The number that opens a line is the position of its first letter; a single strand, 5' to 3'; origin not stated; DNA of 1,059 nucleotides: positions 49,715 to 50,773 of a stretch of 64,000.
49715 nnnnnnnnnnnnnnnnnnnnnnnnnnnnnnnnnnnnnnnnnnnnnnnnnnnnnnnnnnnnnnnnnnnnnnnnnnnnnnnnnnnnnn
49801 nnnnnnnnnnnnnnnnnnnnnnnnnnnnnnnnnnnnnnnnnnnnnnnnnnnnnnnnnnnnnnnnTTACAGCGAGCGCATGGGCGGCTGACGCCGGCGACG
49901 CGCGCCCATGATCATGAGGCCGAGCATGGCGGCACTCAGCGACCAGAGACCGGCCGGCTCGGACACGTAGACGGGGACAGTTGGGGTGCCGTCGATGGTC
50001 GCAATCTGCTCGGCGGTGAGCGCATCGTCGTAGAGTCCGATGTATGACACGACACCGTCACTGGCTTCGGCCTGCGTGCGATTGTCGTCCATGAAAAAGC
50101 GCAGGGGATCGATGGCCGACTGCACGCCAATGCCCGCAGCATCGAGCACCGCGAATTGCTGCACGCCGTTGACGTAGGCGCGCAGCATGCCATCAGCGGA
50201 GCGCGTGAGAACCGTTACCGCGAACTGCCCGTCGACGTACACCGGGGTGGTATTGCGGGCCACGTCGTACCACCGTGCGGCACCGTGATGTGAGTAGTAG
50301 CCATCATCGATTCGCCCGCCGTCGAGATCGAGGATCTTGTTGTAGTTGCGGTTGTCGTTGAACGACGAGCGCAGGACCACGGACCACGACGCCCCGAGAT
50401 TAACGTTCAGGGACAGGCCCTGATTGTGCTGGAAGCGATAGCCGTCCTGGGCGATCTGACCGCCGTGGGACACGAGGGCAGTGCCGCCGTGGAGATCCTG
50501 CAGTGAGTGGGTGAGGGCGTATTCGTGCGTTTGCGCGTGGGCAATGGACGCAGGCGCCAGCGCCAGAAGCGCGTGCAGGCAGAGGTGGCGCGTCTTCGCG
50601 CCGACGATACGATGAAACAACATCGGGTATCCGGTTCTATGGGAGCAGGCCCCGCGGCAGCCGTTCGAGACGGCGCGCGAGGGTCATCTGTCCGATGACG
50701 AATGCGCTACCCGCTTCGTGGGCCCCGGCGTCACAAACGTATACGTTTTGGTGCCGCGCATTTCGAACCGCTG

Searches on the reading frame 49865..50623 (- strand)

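Call 44: search_protein_families(library=pfam, proteins=[window:49865-50623:-], max_evalue=0.001)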
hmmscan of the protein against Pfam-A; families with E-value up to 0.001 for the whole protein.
window:49865-50623:- (252 aa): 1 family
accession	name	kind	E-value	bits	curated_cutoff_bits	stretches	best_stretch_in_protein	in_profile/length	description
PF13385.13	Laminin_G_3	-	8.9e-05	23.1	27.6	1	81-208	35-151/151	Concanavalin A-like lectin/glucanases superfamily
